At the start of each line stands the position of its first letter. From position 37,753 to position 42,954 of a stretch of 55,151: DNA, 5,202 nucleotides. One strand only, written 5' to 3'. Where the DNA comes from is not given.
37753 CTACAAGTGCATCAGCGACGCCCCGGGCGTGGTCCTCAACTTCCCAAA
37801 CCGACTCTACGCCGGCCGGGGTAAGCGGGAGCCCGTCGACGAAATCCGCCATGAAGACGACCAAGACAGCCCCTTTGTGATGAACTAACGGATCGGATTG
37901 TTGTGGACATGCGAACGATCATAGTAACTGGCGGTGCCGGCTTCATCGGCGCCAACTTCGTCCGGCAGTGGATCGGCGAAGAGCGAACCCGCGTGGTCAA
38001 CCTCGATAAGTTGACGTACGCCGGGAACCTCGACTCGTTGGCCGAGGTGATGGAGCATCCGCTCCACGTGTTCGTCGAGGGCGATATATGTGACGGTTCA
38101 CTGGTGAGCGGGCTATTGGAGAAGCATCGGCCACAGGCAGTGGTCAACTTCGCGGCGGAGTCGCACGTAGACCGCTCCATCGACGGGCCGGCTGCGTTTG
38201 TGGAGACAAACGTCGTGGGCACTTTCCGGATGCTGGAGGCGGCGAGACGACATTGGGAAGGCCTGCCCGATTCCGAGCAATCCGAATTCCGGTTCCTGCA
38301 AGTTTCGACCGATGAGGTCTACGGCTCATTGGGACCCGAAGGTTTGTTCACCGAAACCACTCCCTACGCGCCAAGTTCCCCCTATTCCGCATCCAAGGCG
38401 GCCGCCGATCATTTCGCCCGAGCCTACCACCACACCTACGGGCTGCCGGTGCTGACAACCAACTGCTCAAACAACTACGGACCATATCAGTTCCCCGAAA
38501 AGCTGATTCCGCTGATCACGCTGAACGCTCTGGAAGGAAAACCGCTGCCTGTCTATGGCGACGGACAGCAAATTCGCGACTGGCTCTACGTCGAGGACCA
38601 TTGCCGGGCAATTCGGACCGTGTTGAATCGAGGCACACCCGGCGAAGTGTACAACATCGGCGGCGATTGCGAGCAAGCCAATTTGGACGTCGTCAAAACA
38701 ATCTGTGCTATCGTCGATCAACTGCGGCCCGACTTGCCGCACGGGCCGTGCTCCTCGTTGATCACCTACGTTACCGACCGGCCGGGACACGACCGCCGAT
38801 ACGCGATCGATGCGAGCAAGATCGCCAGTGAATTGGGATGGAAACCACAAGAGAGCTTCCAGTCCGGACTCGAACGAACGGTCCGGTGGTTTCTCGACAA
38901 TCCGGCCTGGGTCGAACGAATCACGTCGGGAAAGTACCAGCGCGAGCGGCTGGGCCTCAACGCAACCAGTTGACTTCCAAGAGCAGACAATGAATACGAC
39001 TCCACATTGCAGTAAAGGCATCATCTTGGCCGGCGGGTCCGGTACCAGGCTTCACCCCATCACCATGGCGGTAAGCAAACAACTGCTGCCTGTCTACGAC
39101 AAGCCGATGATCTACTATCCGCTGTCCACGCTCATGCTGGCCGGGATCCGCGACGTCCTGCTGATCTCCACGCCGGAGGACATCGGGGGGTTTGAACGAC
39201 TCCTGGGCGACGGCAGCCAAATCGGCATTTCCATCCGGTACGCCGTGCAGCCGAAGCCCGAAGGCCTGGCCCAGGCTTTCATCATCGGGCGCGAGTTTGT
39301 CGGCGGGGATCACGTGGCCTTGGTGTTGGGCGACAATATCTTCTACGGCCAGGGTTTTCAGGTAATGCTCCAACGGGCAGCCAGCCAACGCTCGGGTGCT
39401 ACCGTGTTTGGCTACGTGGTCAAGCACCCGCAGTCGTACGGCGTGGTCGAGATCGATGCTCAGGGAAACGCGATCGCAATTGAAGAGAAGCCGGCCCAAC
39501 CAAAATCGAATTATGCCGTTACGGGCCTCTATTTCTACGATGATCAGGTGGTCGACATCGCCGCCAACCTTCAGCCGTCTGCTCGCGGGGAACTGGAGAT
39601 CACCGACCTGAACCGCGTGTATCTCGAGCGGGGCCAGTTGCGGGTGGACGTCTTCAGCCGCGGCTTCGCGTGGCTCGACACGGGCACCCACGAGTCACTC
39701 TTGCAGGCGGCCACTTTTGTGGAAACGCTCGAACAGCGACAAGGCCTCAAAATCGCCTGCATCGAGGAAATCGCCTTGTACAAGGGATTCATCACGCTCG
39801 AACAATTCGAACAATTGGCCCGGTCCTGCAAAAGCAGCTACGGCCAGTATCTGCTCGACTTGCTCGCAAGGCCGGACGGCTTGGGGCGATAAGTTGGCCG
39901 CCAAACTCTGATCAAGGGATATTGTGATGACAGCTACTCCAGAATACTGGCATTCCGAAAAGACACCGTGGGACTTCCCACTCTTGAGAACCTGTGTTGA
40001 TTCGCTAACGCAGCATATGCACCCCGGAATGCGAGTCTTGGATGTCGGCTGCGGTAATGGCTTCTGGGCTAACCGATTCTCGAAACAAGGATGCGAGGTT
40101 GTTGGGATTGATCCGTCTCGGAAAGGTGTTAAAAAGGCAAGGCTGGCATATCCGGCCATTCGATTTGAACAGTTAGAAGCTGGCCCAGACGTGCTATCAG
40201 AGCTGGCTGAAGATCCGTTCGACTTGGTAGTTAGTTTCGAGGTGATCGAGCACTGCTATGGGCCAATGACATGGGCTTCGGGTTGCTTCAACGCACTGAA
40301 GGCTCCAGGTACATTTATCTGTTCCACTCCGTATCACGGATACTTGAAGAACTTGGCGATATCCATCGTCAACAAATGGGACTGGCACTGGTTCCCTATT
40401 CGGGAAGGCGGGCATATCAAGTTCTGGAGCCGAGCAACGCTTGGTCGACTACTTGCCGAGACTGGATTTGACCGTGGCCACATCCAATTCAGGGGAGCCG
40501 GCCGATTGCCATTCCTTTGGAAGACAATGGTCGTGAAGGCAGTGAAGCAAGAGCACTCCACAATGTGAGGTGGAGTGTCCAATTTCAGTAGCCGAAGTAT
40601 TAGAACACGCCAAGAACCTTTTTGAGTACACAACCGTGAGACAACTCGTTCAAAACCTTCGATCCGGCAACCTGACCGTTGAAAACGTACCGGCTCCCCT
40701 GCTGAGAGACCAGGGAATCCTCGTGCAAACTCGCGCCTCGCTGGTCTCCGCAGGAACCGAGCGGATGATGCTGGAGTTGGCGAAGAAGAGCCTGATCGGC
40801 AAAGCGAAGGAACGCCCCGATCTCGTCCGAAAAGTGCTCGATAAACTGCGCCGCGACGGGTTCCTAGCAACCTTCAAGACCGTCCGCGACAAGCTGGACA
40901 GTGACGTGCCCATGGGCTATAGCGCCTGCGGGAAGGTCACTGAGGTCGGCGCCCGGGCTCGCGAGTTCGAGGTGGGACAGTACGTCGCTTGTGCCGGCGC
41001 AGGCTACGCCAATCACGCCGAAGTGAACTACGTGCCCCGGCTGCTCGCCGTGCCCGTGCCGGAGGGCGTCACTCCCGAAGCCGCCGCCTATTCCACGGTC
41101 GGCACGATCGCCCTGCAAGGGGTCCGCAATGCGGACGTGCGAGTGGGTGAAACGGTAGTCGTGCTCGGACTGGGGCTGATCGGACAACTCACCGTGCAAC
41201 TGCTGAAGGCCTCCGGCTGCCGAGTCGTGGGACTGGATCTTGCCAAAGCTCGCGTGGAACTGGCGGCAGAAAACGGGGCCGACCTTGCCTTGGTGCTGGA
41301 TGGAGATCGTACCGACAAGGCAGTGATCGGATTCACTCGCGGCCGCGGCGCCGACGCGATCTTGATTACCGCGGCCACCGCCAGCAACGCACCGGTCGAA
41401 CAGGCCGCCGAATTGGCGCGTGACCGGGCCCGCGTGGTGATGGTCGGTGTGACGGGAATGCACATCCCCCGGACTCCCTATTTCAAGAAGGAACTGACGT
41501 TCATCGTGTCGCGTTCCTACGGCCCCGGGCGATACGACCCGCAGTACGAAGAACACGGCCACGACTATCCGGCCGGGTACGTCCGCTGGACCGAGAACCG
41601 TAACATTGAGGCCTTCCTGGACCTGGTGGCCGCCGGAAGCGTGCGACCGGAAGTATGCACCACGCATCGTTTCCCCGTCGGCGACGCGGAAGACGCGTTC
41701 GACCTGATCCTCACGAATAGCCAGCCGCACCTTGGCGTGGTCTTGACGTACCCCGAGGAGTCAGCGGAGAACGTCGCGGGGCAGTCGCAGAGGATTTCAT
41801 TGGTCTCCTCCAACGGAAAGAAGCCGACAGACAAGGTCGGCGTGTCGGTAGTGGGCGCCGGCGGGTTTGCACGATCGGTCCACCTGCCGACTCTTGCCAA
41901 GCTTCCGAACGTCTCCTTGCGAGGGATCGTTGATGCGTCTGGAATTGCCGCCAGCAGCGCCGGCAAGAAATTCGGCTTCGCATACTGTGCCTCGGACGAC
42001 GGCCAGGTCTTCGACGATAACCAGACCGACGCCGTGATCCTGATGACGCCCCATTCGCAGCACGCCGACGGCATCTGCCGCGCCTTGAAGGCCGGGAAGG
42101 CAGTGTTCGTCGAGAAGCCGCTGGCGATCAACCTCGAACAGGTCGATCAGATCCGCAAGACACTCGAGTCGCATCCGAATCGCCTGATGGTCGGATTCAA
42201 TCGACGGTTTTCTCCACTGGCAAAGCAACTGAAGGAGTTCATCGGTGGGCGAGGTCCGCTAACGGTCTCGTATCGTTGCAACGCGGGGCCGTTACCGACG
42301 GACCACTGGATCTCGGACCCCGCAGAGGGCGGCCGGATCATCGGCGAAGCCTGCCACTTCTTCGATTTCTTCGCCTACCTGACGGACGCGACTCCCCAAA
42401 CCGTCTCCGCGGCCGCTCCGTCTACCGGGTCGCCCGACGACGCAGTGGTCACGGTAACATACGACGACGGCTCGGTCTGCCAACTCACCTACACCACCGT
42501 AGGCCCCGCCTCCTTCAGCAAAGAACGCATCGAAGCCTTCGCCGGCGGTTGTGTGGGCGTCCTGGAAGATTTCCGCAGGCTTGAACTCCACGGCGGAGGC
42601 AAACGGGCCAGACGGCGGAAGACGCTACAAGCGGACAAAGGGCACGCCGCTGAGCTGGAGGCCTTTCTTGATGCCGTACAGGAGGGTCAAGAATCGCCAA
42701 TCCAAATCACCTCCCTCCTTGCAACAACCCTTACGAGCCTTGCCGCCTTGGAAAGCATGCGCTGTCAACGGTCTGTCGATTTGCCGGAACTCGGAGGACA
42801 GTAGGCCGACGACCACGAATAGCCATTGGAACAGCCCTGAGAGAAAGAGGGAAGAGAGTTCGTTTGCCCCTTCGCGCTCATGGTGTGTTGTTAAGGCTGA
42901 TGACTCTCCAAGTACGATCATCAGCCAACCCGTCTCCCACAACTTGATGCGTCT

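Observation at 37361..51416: Arn-like lipid-carrier pathway apparently rebuilt on a dTDP-6-deoxyhexose scaffold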

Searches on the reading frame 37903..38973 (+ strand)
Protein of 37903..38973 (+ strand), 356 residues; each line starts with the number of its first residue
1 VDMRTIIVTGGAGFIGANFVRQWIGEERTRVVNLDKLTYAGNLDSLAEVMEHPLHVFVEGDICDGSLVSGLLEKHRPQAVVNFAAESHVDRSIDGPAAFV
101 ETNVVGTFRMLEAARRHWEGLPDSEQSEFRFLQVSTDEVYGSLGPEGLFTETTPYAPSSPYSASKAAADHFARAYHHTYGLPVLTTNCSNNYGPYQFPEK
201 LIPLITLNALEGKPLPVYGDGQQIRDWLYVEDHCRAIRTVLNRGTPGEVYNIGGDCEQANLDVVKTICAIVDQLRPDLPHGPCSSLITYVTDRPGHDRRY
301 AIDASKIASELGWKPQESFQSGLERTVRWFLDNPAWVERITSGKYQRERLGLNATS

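Call 3: search_protein_families(library=pfam, proteins=[window:37903-38973:+], max_evalue=0.01)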
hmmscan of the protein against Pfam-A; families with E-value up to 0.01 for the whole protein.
window:37903-38973:+ (356 aa): 7 families
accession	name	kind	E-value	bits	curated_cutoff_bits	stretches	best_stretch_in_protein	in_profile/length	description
PF16363.11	GDP_Man_Dehyd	-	1.3e-94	317.8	27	1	7-325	1-331/332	GDP-mannose 4,6 dehydratase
PF01370.27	Epimerase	-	3.3e-69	233.4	20.9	1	6-253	1-240/240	NAD dependent epimerase/dehydratase family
PF04321.23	RmlD_sub_bind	-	2.3e-11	43.8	27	1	5-178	2-142/287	RmlD substrate binding domain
PF02719.21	Polysacc_synt_2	-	6.8e-11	42.3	20.2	1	6-116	1-117/293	Polysaccharide biosynthesis protein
PF01073.25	3Beta_HSD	-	6.4e-09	35.7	22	1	7-232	1-220/280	3-beta hydroxysteroid dehydrogenase/isomerase family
PF07993.18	NAD_binding_4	-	1.1e-06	28.4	20.1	1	8-189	1-205/258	Male sterility protein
PF00106.31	adh_short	-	0.00023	21.2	26.6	0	153-179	141-167/195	short chain dehydrogenase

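Call 5: search_protein_families(library=ncbifam, proteins=[window:37903-38973:+], max_evalue=0.001)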
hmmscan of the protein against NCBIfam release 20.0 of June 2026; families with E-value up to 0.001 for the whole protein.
window:37903-38973:+ (356 aa): 22 families
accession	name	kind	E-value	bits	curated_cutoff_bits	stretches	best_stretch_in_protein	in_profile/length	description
NF007582.0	PRK10217.1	equivalog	9.6e-155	515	698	1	3-353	1-354/355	dTDP-glucose 4,6-dehydratase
NF007490.0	PRK10084.1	subfamily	1.7e-151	504.3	649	1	6-348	3-352/361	dTDP-glucose 4,6-dehydratase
TIGR01181.1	dTDP_gluc_dehyt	equivalog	1.9e-150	500.3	365.1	1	6-339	2-320/321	dTDP-glucose 4,6-dehydratase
TIGR04180.1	EDH_00030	hypoth_equivalog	5.4e-37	127.5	475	1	6-273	1-258/297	NAD-dependent 4,6-dehydratase LegB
TIGR01179.1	galE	equivalog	1.4e-31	109.6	262.3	1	6-330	2-325/332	UDP-glucose 4-epimerase GalE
TIGR01472.1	gmd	equivalog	1.4e-23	83.7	415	1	59-266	60-263/342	GDP-mannose 4,6-dehydratase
TIGR02622.1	CDP_4_6_dhtase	equivalog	8.6e-22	77.7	278.45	1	4-331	5-331/352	CDP-glucose 4,6-dehydratase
NF007956.0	PRK10675.1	subfamily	2.6e-20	72.9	394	1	6-334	3-333/338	UDP-glucose 4-epimerase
TIGR02197.1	heptose_epim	equivalog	2.6e-16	59.7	274.6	1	6-273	1-262/316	ADP-glyceromanno-heptose 6-epimerase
NF011728.1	PRK15181.1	equivalog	3.6e-15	55.8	760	1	6-333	18-340/348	Vi polysaccharide biosynthesis UDP-N-acetylglucosaminuronic acid C-4 epimerase TviC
NF047922.1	GDPFucSynFcl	equivalog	9.4e-12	45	500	1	158-333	131-304/308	GDP-L-fucose synthase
TIGR01214.1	rmlD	equivalog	4e-11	42.5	224.05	1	5-273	1-228/285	dTDP-4-dehydrorhamnose reductase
TIGR03466.1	HpnA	hypoth_equivalog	3.6e-10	39.3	367.65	1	6-255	3-231/327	hopanoid-associated sugar epimerase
NF043036.1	ErythonDh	equivalog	5.6e-09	35.6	325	1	5-175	2-163/321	D-erythronate dehydrogenase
NF042422.1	oxyalk_red_OleD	equivalog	1.6e-08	34.3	580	1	6-247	3-221/329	2-alkyl-3-oxoalkanoate reductase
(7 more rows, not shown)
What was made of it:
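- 37903..38973 (+): RmlB, dTDP-glucose 4,6-dehydratase. TIGR01181 at 500 bits, above the cut-off of 365 (call 5).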

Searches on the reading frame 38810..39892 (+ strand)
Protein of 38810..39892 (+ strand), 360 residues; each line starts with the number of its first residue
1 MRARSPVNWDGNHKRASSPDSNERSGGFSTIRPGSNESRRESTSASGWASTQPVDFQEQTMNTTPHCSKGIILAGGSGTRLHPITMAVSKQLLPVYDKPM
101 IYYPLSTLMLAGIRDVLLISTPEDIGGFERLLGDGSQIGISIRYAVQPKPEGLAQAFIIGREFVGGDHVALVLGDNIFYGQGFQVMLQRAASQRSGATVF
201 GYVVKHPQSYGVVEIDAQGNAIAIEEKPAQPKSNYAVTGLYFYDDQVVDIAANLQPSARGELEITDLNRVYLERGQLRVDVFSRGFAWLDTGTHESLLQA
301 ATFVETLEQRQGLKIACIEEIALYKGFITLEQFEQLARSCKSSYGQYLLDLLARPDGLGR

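Call 3: search_protein_families(library=pfam, proteins=[window:38810-39892:+], max_evalue=0.01)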
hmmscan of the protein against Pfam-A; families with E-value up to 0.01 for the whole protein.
window:38810-39892:+ (360 aa): 2 families
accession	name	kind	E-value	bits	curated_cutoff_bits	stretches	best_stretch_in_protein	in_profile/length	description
PF00483.29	NTP_transferase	-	4.1e-77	259.5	21.2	1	69-305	1-243/245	Nucleotidyl transferase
PF12804.13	NTP_transf_3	-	3.2e-08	34.4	27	1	70-201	1-122/160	MobA-like NTP transferase domain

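Call 5: search_protein_families(library=ncbifam, proteins=[window:38810-39892:+], max_evalue=0.001)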
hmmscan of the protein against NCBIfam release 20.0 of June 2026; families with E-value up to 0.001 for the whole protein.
window:38810-39892:+ (360 aa): 28 families (the best 25 are shown)
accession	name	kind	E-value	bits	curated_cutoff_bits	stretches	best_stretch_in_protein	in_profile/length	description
TIGR01207.1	rmlA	equivalog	5.7e-147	488.3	360.65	1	69-352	1-285/286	glucose-1-phosphate thymidylyltransferase RfbA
NF012024.0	PRK15480.1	equivalog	1.8e-135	450.7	588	1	68-352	4-289/292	glucose-1-phosphate thymidylyltransferase RfbA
TIGR01208.1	rmlA_long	equivalog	2.8e-55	187.6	320.25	1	69-305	1-235/353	glucose-1-phosphate thymidylyltransferase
TIGR03992.1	Arch_glmU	subfamily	1.3e-41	142.8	292.1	1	69-304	2-227/393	bifunctional sugar-1-phosphate nucleotidylyltransferase/acetyltransferase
NF041313.1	UDPGP_AglF_Halo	equivalog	2.1e-31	109.2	400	1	69-280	2-210/234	UTP--glucose-1-phosphate uridylyltransferase AglF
NF041173.1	Sug_nt_acttase_Thmprot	equivalog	1.7e-28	99.7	600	1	69-331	2-252/405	bifunctional sugar-1-phosphate nucleotidylyltransferase/acetyltransferase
NF052502.1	man1P_GTase_Rv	exception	1.9e-26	92.8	440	1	70-301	3-227/352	mannose-1-phosphate guanylyltransferase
TIGR01099.1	galU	equivalog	1.3e-23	84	326.8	2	140-282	94-245/261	UTP--glucose-1-phosphate uridylyltransferase GalU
NF045761.1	NAMPUrTaseMurU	equivalog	8.2e-18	65.1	250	1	69-300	2-223/226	N-acetylmuramate alpha-1-phosphate uridylyltransferase MurU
TIGR02091.1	glgC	equivalog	3.1e-14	52.8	424.9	1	169-301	116-256/364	glucose-1-phosphate adenylyltransferase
NF009928.0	PRK13389.1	equivalog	1.7e-13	50.4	548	1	67-120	8-61/302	UTP--glucose-1-phosphate uridylyltransferase GalU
NF003670.0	PRK05293.1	equivalog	2.4e-13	49.8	470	1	167-313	119-265/382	glucose-1-phosphate adenylyltransferase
NF049965.1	GlMnHpPGnyltfHddC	equivalog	9.9e-11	41.7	300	1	69-249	2-173/221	D-glycero-D-manno-heptose 1-phosphate guanosyltransferase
NF007516.0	PRK10122.1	equivalog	9.9e-11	41.3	534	1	69-120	5-56/297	UTP--glucose-1-phosphate uridylyltransferase GalF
NF001947.0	PRK00725.1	subfamily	5e-10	38.7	470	1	167-233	131-198/426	glucose-1-phosphate adenylyltransferase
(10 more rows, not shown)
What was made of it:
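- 38990..39892 (+): RmlA, glucose-1-phosphate thymidylyltransferase. TIGR01207 at 488 bits, above the cut-off of 361 (call 5).
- Checked: RmlA, 38990-39892: TIGR01207 at 488 bits, cut-off 361 (call 5).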

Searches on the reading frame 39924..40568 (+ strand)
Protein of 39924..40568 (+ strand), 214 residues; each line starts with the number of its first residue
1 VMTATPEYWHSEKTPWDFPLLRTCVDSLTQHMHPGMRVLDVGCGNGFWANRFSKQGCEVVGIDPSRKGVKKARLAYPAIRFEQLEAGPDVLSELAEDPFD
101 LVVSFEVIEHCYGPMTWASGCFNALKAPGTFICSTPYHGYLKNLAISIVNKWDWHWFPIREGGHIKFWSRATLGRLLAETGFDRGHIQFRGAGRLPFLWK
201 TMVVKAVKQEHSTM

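Call 3: search_protein_families(library=pfam, proteins=[window:39924-40568:+], max_evalue=0.01)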
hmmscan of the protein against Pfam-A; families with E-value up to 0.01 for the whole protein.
window:39924-40568:+ (214 aa): 15 families
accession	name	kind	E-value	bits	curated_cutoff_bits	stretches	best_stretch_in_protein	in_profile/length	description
PF13489.12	Methyltransf_23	-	1.9e-22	80.2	27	1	34-183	22-160/164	Methyltransferase domain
PF08241.18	Methyltransf_11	-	5.2e-14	53.1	21.2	1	39-133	1-95/95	Methyltransferase domain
PF13847.12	Methyltransf_31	-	1.9e-13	50.7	27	1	33-137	2-113/145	Methyltransferase domain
PF13649.12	Methyltransf_25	-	2.9e-13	50.8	27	1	38-126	1-94/97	Methyltransferase domain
PF08242.18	Methyltransf_12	-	7.1e-13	49.6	30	1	39-130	1-97/98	Methyltransferase domain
PF02353.26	CMAS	-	2.1e-08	34.2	27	1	31-132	59-163/273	Mycolic acid cyclopropane synthetase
PF08003.17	Methyltransf_9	-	1.8e-07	30.9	23.8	1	29-135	108-219/315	Protein of unknown function (DUF1698)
PF05724.17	TPMT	-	1.5e-05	25.2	26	1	8-72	9-75/218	Thiopurine S-methyltransferase (TPMT)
PF07021.18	MetW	-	5.1e-05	23.4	21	1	28-114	7-91/193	Methionine biosynthesis protein MetW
PF05175.20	MTS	-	5.5e-05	23.3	23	1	30-104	25-104/170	Methyltransferase small domain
PF01135.25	PCMT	-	0.00016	21.9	20.3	1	24-73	65-115/210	Protein-L-isoaspartate(D-aspartate) O-methyltransferase (PCMT)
PF01728.25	FtsJ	-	0.0011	19.4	24.1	1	32-103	19-96/181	FtsJ-like methyltransferase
PF06325.19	PrmA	-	0.0024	17.9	22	1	23-104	150-232/296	Ribosomal protein L11 methyltransferase (PrmA)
PF13679.12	Methyltransf_32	-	0.0026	18.2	27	1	24-81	12-78/143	Methyltransferase domain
PF05219.18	DREV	-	0.0086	15.7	26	0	36-143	96-198/265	DREV methyltransferase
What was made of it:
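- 39924..40568 (+): Class I SAM methyltransferase (214 aa); possible sugar methylase. PF13489 at 80 bits (call 3).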

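Call 5: search_protein_families(library=ncbifam, proteins=[window:39924-40568:+], max_evalue=0.001)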
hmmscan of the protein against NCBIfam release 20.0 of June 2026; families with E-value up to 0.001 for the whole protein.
window:39924-40568:+ (214 aa): 22 families
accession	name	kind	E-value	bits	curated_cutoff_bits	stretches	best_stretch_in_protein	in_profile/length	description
TIGR01983.1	UbiG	equivalog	7.6e-17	61.4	102.95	1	33-140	48-158/228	bifunctional 2-polyprenyl-6-hydroxyphenol methylase/3-demethylubiquinol 3-O-methyltransferase UbiG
TIGR02021.1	BchM-ChlM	equivalog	4.9e-11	42.5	158.9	1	23-110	43-130/218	magnesium protoporphyrin IX methyltransferase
NF043040.1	corrin_prot_MT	hypoth_equivalog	7.6e-11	41.9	180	1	25-104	31-116/216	corrinoid protein-associated methyltransferase CpaM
TIGR00452.1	TIGR00452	equivalog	6.6e-10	38.3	275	1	35-134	118-220/316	tRNA 5-methoxyuridine(34)/uridine 5-oxyacetic acid(34) synthase CmoB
NF045667.1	MTase_DVU1556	equivalog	8.9e-10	38.4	155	1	31-129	19-115/213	DVU_1556 family methyltransferase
TIGR02072.1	BioC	equivalog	5.3e-09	36.2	184.95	1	27-184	26-173/244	malonyl-ACP O-methyltransferase BioC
NF011650.0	PRK15068.1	equivalog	1.9e-08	33.6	209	1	28-135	114-227/324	tRNA 5-methoxyuridine(34)/uridine 5-oxyacetic acid(34) synthase CmoB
TIGR04290.1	meth_Rta_06860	hypoth_equivalog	2.1e-07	30.7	300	1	28-115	44-132/226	TIGR04290 family methyltransferase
NF001790.0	PRK00517.3-3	equivalog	2.3e-06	27.2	269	1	22-104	110-197/262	50S ribosomal protein L11 methyltransferase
NF047649.1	MTase_UXPK_star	exception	2.5e-06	26.7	460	1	31-111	74-159/283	methyltransferase/UXPK-star double selenoprotein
NF008686.0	PRK11705.1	equivalog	9.9e-06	24.8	400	1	31-111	164-241/383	cyclopropane fatty acyl phospholipid synthase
NF008300.0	PRK11088.1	equivalog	1.2e-05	25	303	1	34-82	85-138/272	23S rRNA (guanine(745)-N(1))-methyltransferase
NF007610.0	PRK10258.1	equivalog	1.4e-05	24.5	342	1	25-143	31-148/251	malonyl-ACP O-methyltransferase BioC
NF011527.0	PRK14968.1-1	equivalog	1.5e-05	24.8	242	1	27-103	27-98/192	putative methyltransferase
NF001786.0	PRK00517.2-4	equivalog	3.8e-05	22.9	327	1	23-73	132-182/277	50S ribosomal protein L11 methyltransferase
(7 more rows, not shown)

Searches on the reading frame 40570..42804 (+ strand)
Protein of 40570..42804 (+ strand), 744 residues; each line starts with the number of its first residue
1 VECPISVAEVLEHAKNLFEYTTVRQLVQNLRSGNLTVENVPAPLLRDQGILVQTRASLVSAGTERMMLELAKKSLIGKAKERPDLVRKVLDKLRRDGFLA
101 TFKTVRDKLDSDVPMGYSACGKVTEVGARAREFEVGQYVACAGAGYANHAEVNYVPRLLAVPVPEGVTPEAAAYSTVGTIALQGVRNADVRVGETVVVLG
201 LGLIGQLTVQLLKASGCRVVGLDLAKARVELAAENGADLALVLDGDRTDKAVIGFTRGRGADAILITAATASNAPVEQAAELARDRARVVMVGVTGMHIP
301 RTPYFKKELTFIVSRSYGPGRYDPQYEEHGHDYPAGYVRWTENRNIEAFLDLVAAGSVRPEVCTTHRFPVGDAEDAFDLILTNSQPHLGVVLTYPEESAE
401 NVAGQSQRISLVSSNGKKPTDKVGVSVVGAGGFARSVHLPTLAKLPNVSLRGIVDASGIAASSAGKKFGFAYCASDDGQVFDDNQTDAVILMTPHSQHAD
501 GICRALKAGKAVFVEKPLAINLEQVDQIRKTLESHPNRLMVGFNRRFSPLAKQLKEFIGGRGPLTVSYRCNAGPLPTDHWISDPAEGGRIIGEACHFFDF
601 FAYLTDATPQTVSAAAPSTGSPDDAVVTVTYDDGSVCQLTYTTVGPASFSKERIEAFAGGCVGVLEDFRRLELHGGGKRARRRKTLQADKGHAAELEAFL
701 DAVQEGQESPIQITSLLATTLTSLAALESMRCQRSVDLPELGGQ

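Call 3: search_protein_families(library=pfam, proteins=[window:40570-42804:+], max_evalue=0.01)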
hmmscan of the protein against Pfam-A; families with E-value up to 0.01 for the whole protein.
window:40570-42804:+ (744 aa): 9 families
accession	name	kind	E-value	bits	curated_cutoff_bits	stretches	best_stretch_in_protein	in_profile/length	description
PF01408.29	GFO_IDH_MocA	-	1.1e-21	78.2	24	1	424-543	2-120/120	Oxidoreductase family, NAD-binding Rossmann fold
PF00107.32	ADH_zinc_N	-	2.8e-17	63.3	31.8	1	204-322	2-120/129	Zinc-binding dehydrogenase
PF22725.1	GFO_IDH_MocA_C3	-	4.2e-08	33.7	27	1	568-648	23-109/124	GFO/IDH/MocA C-terminal domain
PF02254.24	TrkA_N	-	3.6e-05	24.5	23.8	1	196-273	1-76/116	TrkA-N domain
PF02894.22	GFO_IDH_MocA_C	-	8e-05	23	22.9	1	570-666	22-128/218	Oxidoreductase family, C-terminal alpha/beta domain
PF02826.25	2-Hacid_dh_C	-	0.0006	19.7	25.1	1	193-236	36-79/178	D-isomer specific 2-hydroxyacid dehydrogenase, NAD binding domain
PF01370.27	Epimerase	-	0.0016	18.3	20.9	1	196-289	1-94/240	NAD dependent epimerase/dehydratase family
PF08240.17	ADH_N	-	0.0023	18.6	23.5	1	111-161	32-85/104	Alcohol dehydrogenase GroES-like domain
PF04016.18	DUF364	-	0.0089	16.1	23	0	259-300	61-102/147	Putative heavy-metal chelation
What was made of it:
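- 40570..42804 (+): Two-domain oxidoreductase (Zn-ADH-like + GFO/IDH/MocA). Call 3.
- Checked: SAM methyltransferase, 39924-40568, and a 744-aa ADH_zinc_N + GFO/IDH/MocA oxidoreductase, 40570-42804 (call 3).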

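Call 5: search_protein_families(library=ncbifam, proteins=[window:40570-42804:+], max_evalue=0.001)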
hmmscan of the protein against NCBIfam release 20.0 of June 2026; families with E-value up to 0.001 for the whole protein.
window:40570-42804:+ (744 aa): 26 families (the best 25 are shown)
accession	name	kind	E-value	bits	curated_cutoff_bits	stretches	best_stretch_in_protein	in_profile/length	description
TIGR04380.1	myo_inos_iolG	equivalog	3e-32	111.8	355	1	423-736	2-329/330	inositol 2-dehydrogenase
NF040723.1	UDP-GlcNAcDh_Arch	equivalog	3.9e-19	69.3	450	1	425-730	3-301/302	UDP-N-acetylglucosamine 3-dehydrogenase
NF041097.1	keto_inos_dh_IolM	equivalog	4.3e-15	55.3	450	1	185-299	199-317/389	scyllo-inosose 3-dehydrogenase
NF006940.0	PRK09422.1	equivalog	4.3e-14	52.2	344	1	149-295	117-262/338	alcohol dehydrogenase AdhP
NF052479.1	LevoglcsnDh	equivalog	1.4e-13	50.3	650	1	451-558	39-146/386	levoglucosan dehydrogenase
TIGR03989.1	Rxyl_3153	subfamily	1.6e-13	50.7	440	1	160-310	152-304/370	NDMA-dependent alcohol dehydrogenase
TIGR02824.1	quinone_pig3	subfamily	8.1e-13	48.1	296.8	1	115-296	61-241/325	putative NAD(P)H quinone oxidoreductase, PIG3 family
NF052679.1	InsChiInosDhIolG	equivalog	1.1e-12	47.6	540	1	424-558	4-140/343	bifunctional inositol 2-dehydrogenase/D-chiro-inositol 1-dehydrogenase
NF008607.0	PRK11579.1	subfamily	4.4e-12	45.7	330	1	420-555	2-134/346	oxidoreductase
TIGR00692.1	tdh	equivalog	2.8e-11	43.1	458.35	1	150-295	120-263/340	L-threonine 3-dehydrogenase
NF007489.0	PRK10083.1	equivalog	3.6e-11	42.6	376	1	150-315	118-283/339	Zn-dependent oxidoreductase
NF041392.1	XylDh_Gfo6_Halo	equivalog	4.5e-10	38.9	350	1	420-558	14-155/350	D-xylose 1-dehydrogenase Gfo6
NF003808.0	PRK05396.1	equivalog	9.1e-10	37.9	380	1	149-296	121-266/341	L-threonine 3-dehydrogenase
TIGR03201.1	dearomat_had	equivalog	9.9e-10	38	338.65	1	179-295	153-274/349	6-hydroxycyclohex-1-ene-1-carbonyl-CoA dehydrogenase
NF058563.1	BT_2159_fam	equivalog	1.3e-08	34.2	650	1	425-566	3-145/350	disaccharide 3-dehydrogenase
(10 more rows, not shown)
